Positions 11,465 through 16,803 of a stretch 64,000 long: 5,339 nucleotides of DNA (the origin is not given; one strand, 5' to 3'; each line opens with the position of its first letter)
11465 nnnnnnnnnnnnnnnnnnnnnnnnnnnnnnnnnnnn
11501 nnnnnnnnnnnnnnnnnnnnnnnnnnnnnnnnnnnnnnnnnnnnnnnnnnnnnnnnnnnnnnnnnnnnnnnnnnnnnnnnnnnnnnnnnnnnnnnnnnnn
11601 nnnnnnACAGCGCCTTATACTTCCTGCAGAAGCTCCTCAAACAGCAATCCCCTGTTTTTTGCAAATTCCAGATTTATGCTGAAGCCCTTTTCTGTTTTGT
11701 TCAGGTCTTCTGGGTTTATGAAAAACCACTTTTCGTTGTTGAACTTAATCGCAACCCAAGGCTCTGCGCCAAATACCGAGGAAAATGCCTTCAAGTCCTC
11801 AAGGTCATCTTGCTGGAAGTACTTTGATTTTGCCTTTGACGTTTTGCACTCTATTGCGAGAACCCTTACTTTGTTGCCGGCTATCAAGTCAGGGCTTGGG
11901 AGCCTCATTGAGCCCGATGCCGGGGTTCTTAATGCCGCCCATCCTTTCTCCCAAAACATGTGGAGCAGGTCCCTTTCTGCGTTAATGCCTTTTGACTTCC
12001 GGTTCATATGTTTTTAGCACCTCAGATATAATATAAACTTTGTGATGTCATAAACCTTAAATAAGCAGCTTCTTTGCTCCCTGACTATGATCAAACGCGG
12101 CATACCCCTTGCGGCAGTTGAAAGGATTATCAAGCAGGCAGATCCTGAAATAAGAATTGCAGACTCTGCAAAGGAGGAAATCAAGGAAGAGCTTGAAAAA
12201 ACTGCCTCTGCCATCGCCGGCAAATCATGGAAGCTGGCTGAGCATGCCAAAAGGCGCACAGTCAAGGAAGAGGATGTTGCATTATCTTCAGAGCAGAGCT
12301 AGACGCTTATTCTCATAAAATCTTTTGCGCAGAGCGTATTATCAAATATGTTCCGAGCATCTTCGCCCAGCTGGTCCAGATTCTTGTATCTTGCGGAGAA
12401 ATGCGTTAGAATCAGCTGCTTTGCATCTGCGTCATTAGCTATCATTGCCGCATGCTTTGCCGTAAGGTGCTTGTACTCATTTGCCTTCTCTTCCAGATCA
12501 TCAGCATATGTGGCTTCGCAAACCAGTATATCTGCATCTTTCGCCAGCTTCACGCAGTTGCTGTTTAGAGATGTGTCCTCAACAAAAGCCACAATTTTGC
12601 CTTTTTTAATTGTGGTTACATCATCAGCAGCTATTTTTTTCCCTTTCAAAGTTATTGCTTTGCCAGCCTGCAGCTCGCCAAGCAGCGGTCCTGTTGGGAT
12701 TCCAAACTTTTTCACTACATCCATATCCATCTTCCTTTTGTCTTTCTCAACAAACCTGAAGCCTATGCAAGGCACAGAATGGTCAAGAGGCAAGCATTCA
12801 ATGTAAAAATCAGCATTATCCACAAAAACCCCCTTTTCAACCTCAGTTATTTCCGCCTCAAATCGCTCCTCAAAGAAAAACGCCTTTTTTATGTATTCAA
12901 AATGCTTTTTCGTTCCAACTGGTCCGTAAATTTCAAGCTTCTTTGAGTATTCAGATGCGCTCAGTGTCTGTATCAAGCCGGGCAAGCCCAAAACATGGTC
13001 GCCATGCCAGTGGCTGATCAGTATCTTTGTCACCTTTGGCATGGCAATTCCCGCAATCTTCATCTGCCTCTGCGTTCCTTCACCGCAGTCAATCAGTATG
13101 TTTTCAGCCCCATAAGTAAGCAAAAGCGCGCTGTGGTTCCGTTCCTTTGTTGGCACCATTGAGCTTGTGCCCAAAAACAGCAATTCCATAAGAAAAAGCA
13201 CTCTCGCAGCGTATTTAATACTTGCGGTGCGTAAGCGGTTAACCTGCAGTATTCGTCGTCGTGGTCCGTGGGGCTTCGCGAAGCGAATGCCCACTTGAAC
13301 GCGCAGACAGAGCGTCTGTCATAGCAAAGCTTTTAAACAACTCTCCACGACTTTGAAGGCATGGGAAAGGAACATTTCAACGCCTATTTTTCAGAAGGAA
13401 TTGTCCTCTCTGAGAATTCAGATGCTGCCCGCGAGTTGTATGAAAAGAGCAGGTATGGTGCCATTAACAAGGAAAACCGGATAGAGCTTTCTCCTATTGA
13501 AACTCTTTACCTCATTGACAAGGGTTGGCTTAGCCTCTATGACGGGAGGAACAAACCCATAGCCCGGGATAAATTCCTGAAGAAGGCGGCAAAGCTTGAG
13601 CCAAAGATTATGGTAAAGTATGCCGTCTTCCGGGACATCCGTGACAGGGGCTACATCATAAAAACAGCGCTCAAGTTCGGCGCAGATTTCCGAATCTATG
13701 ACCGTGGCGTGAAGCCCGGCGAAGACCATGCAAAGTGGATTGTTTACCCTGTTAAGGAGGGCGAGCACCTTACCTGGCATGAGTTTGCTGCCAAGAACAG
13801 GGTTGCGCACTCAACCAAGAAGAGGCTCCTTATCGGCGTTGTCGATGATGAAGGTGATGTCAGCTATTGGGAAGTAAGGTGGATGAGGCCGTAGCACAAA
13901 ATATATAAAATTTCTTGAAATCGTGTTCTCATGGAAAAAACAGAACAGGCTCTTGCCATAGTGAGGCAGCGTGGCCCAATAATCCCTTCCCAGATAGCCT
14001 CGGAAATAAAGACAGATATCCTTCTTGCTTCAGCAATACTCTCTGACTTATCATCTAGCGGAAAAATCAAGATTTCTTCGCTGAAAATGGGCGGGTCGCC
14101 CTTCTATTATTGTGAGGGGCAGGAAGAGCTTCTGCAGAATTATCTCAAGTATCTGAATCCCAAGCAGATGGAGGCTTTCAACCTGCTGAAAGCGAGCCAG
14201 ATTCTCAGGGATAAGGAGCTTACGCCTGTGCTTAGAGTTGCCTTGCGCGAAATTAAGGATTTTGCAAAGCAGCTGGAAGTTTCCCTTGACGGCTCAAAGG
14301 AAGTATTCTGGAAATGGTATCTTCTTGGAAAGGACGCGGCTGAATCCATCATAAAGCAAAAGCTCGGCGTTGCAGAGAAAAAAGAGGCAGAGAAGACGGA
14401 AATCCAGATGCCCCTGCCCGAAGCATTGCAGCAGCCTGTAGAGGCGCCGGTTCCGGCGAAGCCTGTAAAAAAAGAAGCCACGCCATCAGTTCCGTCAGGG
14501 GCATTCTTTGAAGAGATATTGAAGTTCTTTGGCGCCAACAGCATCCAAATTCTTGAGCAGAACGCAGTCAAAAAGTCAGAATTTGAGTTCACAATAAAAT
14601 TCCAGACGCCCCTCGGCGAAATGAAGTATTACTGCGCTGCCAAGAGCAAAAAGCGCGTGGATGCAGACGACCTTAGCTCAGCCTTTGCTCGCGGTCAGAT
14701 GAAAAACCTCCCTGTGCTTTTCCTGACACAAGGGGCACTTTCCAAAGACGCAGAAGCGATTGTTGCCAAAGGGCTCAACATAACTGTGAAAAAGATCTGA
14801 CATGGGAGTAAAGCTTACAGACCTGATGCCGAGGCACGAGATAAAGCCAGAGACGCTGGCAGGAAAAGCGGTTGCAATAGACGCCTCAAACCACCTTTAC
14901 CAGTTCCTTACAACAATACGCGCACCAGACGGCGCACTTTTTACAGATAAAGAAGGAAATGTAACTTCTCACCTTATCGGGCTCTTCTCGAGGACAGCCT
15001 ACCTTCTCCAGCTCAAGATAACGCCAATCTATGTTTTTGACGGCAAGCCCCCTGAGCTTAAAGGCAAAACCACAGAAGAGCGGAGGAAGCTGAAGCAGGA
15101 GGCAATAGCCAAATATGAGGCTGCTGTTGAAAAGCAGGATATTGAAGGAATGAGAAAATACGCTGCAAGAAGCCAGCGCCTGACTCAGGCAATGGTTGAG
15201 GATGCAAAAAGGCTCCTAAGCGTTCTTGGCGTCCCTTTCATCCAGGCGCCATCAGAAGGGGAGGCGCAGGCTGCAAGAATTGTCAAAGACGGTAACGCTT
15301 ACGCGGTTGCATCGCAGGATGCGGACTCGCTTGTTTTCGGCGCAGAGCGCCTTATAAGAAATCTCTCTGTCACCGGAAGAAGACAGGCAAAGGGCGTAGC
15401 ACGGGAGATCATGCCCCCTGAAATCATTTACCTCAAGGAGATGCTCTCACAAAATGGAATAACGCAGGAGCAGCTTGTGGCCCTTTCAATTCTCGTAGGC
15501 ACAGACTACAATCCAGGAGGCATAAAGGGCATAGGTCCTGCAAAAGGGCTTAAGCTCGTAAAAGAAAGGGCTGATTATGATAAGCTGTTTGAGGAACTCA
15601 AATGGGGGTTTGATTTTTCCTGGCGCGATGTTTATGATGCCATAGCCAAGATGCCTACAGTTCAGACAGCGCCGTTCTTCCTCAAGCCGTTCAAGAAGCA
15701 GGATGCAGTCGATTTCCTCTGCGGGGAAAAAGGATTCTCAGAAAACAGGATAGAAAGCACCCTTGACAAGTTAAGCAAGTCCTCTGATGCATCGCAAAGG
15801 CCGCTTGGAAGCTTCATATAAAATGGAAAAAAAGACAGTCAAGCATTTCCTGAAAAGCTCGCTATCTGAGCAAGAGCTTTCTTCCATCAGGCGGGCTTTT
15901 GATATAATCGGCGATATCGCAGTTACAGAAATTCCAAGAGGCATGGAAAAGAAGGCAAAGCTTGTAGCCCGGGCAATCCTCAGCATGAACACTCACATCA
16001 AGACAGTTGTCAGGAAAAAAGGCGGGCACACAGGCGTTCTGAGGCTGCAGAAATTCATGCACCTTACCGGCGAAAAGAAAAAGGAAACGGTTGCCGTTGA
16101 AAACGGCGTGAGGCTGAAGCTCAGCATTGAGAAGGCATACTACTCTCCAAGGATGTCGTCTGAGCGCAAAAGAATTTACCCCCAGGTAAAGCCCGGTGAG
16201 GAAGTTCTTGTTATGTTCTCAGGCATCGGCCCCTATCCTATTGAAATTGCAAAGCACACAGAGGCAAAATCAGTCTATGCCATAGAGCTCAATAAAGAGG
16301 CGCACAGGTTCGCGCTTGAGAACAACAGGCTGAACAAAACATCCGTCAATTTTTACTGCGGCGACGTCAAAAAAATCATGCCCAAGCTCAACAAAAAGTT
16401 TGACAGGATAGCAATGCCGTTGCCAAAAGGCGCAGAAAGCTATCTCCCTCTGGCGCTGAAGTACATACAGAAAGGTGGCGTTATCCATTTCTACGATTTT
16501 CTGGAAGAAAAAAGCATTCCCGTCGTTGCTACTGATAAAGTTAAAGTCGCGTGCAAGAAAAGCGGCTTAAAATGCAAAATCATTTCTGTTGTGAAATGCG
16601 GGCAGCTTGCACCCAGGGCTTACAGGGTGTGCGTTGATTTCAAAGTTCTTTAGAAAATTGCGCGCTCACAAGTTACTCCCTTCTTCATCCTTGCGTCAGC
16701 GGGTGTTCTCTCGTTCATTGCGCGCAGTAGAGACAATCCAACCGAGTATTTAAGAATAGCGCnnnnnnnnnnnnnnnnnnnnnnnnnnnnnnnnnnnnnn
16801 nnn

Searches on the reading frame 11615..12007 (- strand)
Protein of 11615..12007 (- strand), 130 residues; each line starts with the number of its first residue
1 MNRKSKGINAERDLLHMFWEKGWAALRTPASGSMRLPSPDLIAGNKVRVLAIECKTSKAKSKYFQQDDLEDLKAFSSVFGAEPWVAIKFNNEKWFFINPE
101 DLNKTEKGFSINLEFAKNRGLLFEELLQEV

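Call 6: search_protein_families(library=pfam, proteins=[window:11615-12007:-])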
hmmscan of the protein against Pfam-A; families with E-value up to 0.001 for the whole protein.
window:11615-12007:- (130 aa): 1 family
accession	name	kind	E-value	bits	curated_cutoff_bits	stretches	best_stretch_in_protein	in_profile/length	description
PF01870.24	Hjc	-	4.1e-29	100.8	21.1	1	10-100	2-92/93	Archaeal holliday junction resolvase (hjc)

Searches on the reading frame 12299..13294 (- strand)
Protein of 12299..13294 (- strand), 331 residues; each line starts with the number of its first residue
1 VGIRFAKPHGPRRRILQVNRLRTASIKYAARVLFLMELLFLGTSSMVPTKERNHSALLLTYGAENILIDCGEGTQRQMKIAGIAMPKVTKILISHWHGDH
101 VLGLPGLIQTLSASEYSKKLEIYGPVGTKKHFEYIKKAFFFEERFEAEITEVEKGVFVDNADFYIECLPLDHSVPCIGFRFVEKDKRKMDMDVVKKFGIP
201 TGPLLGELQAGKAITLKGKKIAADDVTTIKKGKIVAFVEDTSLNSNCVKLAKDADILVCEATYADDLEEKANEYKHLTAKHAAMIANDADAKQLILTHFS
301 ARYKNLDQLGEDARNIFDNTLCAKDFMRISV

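Call 6: search_protein_families(library=pfam, proteins=[window:12299-13294:-])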
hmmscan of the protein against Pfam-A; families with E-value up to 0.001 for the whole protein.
window:12299-13294:- (331 aa): 4 families
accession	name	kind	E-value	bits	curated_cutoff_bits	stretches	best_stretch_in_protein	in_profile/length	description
PF12706.13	Lactamase_B_2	-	1e-18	68.1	27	2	65-186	2-135/200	Beta-lactamase superfamily domain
PF00753.33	Lactamase_B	-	4.3e-12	46.8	22.7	1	51-137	3-93/196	Metallo-beta-lactamase superfamily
PF23023.1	Anti-Pycsar_Apyc1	-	3.7e-06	27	50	1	38-108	5-74/250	Anti-Pycsar protein Apyc1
PF13691.12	Lactamase_B_4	-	2.7e-05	24.2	27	1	47-101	5-61/63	tRNase Z endonuclease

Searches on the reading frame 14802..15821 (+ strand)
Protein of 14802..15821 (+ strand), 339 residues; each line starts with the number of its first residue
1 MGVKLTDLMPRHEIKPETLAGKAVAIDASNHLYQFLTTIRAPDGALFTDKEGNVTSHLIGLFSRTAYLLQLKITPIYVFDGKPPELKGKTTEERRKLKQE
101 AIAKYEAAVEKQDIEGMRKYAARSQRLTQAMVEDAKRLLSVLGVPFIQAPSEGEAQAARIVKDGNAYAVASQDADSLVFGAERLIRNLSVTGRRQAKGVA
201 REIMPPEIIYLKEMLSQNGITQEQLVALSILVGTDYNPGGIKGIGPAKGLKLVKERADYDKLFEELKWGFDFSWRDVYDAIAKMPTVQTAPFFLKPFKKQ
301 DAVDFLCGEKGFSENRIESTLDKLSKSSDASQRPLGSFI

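Call 34: search_protein_families(library=pfam, proteins=[window:14802-15821:+], max_evalue=0.00001)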
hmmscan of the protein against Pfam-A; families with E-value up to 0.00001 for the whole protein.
window:14802-15821:+ (339 aa): 2 families
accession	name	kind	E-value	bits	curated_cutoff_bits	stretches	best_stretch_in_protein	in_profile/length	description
PF00867.23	XPG_I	-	6.4e-26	91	24.9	1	143-235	1-89/89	XPG I-region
PF00752.23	XPG_N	-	6.9e-21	75.1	22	1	7-101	8-101/101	XPG N-terminal domain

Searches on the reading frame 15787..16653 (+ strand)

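Call 34: search_protein_families(library=pfam, proteins=[window:15787-16653:+], max_evalue=0.00001)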
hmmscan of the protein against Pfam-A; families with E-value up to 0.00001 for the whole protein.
window:15787-16653:+ (288 aa): 2 families
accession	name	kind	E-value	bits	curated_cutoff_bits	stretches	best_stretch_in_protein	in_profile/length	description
PF02475.24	TRM5-TYW2_MTfase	-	1.1e-43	149.5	28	1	101-263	1-161/164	TRM5/TYW2 methyltransferase domain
PF25133.1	TYW2_N_2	-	3.9e-16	59.4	27.7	1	19-97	2-78/79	TYW2 N-terminal domain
